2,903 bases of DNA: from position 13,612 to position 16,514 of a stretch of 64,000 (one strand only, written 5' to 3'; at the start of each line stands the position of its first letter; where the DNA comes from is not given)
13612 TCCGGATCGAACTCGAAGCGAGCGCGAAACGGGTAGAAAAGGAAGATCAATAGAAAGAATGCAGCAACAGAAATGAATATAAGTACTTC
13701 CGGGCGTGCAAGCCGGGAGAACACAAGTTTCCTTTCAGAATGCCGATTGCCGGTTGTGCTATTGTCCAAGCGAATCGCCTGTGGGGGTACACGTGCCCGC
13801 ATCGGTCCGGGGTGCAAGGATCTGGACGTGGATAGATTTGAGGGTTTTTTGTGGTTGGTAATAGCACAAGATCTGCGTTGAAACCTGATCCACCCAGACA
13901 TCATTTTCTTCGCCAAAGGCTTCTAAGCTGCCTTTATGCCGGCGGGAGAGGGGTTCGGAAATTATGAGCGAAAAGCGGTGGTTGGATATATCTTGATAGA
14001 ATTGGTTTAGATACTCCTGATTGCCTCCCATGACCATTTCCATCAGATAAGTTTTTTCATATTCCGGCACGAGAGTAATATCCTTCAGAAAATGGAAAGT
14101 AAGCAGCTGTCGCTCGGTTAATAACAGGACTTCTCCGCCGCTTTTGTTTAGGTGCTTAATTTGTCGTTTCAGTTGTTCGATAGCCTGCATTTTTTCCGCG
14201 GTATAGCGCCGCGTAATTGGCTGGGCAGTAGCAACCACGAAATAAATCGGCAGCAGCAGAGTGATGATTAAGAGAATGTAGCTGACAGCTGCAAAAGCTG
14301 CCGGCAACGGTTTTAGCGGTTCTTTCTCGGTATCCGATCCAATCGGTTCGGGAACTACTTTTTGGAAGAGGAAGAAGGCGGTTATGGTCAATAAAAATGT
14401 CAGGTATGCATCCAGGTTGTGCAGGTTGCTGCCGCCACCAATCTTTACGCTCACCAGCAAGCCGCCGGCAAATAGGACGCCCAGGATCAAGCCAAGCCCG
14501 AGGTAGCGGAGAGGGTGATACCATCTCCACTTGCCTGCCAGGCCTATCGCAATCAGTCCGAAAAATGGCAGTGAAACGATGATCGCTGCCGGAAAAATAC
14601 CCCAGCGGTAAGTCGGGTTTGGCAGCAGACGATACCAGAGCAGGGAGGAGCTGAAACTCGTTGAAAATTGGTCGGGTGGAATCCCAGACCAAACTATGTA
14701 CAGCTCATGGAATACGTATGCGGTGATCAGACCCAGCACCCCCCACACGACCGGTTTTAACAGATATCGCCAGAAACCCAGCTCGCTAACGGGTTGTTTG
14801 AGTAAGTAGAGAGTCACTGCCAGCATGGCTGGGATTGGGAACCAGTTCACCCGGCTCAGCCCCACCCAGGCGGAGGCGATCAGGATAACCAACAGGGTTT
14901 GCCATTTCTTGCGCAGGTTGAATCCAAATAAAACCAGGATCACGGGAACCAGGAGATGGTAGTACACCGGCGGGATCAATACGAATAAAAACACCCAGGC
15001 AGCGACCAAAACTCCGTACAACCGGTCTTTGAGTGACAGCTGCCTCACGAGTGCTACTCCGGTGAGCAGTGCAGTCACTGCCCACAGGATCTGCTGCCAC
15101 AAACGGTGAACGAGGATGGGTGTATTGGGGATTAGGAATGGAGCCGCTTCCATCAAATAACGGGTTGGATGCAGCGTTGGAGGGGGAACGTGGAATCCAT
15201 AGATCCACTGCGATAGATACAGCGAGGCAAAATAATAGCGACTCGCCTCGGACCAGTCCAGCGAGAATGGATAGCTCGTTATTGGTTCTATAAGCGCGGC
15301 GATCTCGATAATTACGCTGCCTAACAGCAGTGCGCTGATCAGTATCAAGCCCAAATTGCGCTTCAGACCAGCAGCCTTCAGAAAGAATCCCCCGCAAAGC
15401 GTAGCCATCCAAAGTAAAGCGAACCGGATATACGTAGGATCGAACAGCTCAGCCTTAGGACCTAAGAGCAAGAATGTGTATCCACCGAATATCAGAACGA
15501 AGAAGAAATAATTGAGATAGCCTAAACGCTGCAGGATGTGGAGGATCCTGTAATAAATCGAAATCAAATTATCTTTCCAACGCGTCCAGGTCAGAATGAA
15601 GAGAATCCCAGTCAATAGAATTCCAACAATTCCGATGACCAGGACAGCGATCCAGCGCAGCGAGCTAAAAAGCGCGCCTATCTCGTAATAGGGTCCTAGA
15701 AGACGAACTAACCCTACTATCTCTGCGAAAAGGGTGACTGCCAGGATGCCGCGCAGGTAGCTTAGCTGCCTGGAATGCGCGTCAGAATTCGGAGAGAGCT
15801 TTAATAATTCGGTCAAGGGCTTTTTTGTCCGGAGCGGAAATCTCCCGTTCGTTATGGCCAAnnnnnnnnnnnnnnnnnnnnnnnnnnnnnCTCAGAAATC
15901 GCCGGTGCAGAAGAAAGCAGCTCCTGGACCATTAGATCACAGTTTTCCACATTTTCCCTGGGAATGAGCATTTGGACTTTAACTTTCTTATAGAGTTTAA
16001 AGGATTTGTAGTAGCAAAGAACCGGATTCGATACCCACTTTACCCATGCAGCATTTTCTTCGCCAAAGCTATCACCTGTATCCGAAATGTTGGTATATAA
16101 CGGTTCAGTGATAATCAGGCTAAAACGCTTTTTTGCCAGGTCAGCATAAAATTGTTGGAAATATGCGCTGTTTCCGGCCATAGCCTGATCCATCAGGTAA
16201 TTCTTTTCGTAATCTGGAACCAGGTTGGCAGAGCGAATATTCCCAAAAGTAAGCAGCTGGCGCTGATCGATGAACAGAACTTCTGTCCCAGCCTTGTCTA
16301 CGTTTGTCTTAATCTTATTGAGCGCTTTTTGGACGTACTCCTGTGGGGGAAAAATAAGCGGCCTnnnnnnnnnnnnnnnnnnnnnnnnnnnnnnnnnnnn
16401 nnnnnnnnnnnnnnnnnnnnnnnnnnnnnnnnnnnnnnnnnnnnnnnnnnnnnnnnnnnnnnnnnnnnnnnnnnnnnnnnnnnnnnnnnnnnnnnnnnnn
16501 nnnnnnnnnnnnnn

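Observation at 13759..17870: Two adjacent 672/700-aa polytopic paralogs with a shared soluble C-terminal domain that I cannot assign to any family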

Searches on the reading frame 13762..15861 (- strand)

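Call 4: search_protein_families(library=pfam, proteins=[window:13762-15861:-], max_evalue=1)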
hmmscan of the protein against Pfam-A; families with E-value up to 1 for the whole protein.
window:13762-15861:- (700 aa): 1 family
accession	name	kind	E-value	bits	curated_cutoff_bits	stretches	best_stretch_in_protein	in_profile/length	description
PF05021.20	NPL4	-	0.32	10.7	24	1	539-633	215-307/309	NPL4 family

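Call 5: search_protein_families(library=ncbifam, proteins=[window:13762-15861:-], max_evalue=1)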
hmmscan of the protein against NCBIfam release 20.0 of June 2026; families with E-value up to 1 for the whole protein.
window:13762-15861:- (700 aa): 0 families

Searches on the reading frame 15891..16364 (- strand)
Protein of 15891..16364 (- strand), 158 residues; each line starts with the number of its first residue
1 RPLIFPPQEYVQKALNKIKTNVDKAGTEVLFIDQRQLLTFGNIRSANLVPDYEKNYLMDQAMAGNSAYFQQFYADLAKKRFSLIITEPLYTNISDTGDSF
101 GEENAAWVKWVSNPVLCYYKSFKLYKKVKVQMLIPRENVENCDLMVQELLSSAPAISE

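Call 39: predict_structure(alignment_id=A3)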
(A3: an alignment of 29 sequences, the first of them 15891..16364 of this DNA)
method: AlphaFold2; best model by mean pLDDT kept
length: 158 residues; sequences in the alignment: 29
mean_pLDDT: 89.8   pTM: 0.85
mean pLDDT of the five models: 89.8, 89.4, 89.2, 88.5, 87.6
residues with pLDDT >= 90: 118; 70-90: 27; 50-70: 13; < 50: 0
segments of 3 or more residues with pLDDT < 50: none
pLDDT, mean of each block of 10 residues (from residue 1): 83 92 91 77 80 95 96 97 96 69 93 98 94 96 97 82
secondary structure, 60 per line:
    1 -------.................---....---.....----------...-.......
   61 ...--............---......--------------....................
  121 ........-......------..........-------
elements in order: H8-24 E28-31 H35-39 H54-63 H66-77 E81-86 H101-118 E119-125 E130-135 H142-151
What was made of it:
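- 15891..16364 (-): A residues 503-660: extracytoplasmic alpha/beta C-terminal domain (RQLLTF, YEK, RFSLII, FGEEN motifs); in B about 13807-14244. Domain model pLDDT 89.8 (call 39).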

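Call 43: fold_search(model_id=the predicted structure, library=pdb)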
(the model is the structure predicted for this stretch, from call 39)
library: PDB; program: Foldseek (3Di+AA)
matches with E <= 10: 377; with E <= 0.001: 0
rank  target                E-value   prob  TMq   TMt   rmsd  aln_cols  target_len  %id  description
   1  3vu0_A                1.0e-02  0.99  0.43  0.44   7.2       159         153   12  Crystal structure of the C-terminal globular domain of oligosaccharyltransferase (AfAglB-S2, AF_0040, O30195_ARCFU) fr (released 2013-01-23)
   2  3vu0_C                1.6e-02  0.98  0.43  0.44   7.1       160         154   12  Crystal structure of the C-terminal globular domain of oligosaccharyltransferase (AfAglB-S2, AF_0040, O30195_ARCFU) fr (released 2013-01-23)
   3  3vu0_B                2.8e-02  0.98  0.46  0.45   7.0       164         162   12  Crystal structure of the C-terminal globular domain of oligosaccharyltransferase (AfAglB-S2, AF_0040, O30195_ARCFU) fr (released 2013-01-23)
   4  3vgp                  4.5e-02  0.87  0.41  0.40   6.9       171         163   12  Crystal structure of the C-terminal globular domain of oligosaccharyltransferase (AF_0329) from Archaeoglobus fulgidus (released 2012-07-04)
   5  8age_A                5.3e-02  0.75  0.40  0.13  11.2       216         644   11  Structure of yeast oligosaccharylransferase complex with acceptor peptide bound (released 2022-12-07)
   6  8agc_A                9.1e-02  0.77  0.44  0.14   9.8       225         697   11  Structure of yeast oligosaccharylransferase complex with lipid-linked oligosaccharide and non-acceptor peptide bound (released 2022-12-07)
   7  7oci_F                1.2e-01  0.60  0.40  0.13  11.2       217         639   10  Cryo-EM structure of yeast Ost6p containing oligosaccharyltransferase complex (released 2022-02-16)
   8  8xe5_D                1.7e-01  0.41  0.36  0.27   8.8       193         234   11  norbelladine 4'-O-methyltransferase complexed with Mg, SAH, and 3,4-dihydroxybenzaldehyde (released 2024-08-07)
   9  8xe4_A                1.9e-01  0.47  0.37  0.28   7.4       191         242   11  norbelladine 4'-O-methyltransferase complexed with Mg, SAH, and norbelladine (released 2024-08-07)
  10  8agb_A                2.0e-01  0.47  0.39  0.13  11.1       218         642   10  Structure of yeast oligosaccharylransferase complex with lipid-linked oligosaccharide bound (released 2022-12-07)
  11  8zfw_A                2.0e-01  0.38  0.35  0.27   8.9       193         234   11  norbelladine 4'-O-methyltransferase S52T Y186F complexed with Mg and SAH (released 2024-08-07)
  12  8z8p_B                2.2e-01  0.44  0.37  0.28   8.4       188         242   10  norbelladine 4'-O-methyltransferase S52M variant complexed with Mg and SAH (released 2024-08-07)
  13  8xe3_B                2.4e-01  0.35  0.36  0.27   8.8       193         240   11  norbelladine 4'-O-methyltransferase complexed with Mg and SAH (released 2024-08-07)
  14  8uke_E                2.7e-01  0.33  0.35  0.27   8.1       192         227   12  Crystal Structure of Norbelladine O-methyltransferase variant in complex with SAH (released 2024-03-20)
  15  8z8p_D                2.7e-01  0.33  0.36  0.27   7.9       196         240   12  norbelladine 4'-O-methyltransferase S52M variant complexed with Mg and SAH (released 2024-08-07)
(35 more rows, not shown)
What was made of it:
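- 15891..16364 (-): Best Foldseek matches are the AglB-S2/S1 and STT3 C-terminal domains, prob 0.87-0.99, TM 0.41-0.46 (call 43).
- The C-terminal domain modelled alone again hits the AglB-S2/S1 and STT3 C-terminal globular domains first (prob 0.87-0.99; call 43). TM-scores for the cap domain are below 0.5 (call 43).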

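Call 60: find_homologous_proteins(query=A3, max_evalue=0.001)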
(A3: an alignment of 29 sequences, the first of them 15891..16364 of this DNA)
Query A3 (29 sequences) (158 aa, profile of the alignment): 641 proteins with E <= 0.001 among 1444 candidates; the best 120 are listed.
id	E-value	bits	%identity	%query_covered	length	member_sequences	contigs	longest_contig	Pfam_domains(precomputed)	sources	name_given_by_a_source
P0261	2.9e-64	233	58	86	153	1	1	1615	-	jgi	jgi:hypothetical protein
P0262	1.8e-63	230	56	90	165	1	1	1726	-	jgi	jgi:hypothetical protein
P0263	2.6e-63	230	62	81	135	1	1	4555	-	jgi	jgi:hypothetical protein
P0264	6.6e-63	228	56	89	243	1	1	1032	-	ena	-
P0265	1.0e-62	228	58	91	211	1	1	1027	-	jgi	-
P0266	2.8e-62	226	58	90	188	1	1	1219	-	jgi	-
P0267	3.1e-62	226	54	87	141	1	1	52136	-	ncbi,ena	-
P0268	3.2e-62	226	56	89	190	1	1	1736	-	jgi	jgi:hypothetical protein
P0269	1.0e-61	225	55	91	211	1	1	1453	-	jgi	jgi:hypothetical protein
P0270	1.4e-61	224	55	89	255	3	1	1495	-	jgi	jgi:hypothetical protein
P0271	2.2e-61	224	58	85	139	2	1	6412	-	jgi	-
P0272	3.8e-61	223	55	91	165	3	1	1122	-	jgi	jgi:hypothetical protein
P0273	6.7e-61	222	55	89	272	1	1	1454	-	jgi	jgi:hypothetical protein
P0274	6.8e-61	222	56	88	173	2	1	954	-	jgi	jgi:hypothetical protein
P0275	7.0e-61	222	53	90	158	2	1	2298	-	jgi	jgi:hypothetical protein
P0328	7.6e-58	212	52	87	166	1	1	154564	-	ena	-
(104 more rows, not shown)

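Call 61: find_encoding_contigs(protein=P0267, flank=4000, max_places=1)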
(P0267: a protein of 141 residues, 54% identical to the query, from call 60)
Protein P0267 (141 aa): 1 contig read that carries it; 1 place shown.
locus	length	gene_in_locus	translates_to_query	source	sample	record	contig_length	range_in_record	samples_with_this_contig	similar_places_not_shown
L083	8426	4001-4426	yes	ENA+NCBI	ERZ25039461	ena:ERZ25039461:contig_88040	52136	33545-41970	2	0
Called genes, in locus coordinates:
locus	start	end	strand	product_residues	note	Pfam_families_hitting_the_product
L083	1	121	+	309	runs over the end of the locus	PF11258:DUF3048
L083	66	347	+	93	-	PF17479:DUF3048_C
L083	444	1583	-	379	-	-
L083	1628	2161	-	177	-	PF03703:bPH_2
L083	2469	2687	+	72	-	-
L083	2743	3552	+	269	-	-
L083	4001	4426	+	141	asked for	-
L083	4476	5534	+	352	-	PF03706:LPG_synthase_TM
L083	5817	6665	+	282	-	PF00534:Glycos_transf_1, PF13692:Glyco_trans_1_4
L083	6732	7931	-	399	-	PF04230:PS_pyruv_trans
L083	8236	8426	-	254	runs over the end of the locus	-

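Call 62: find_encoding_contigs(protein=P0328, flank=4000, max_places=1)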
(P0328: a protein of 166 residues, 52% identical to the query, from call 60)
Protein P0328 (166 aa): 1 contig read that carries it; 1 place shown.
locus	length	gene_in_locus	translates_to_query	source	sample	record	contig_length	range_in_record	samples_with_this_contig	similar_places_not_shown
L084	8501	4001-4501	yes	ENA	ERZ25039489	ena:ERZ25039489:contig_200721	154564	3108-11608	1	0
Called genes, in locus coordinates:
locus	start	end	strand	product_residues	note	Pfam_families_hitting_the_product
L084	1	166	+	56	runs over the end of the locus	-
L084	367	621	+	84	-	PF13439:Glyco_transf_4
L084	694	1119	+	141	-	PF00534:Glycos_transf_1, PF13692:Glyco_trans_1_4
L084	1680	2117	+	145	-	PF00534:Glycos_transf_1, PF13692:Glyco_trans_1_4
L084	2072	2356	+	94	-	PF00534:Glycos_transf_1, PF13524:Glyco_trans_1_2, PF13692:Glyco_trans_1_4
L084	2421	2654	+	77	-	-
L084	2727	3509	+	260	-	-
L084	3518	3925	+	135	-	-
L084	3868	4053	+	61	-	-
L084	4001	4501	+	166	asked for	-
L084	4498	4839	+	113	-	-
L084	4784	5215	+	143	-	-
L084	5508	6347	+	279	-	-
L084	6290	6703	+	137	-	-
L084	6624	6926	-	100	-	-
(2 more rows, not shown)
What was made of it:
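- Tried and rejected: Short hits are contig-end fragments or split genes in indel-rich long-read assemblies in which neighbouring genes are also shattered (calls 60-62).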
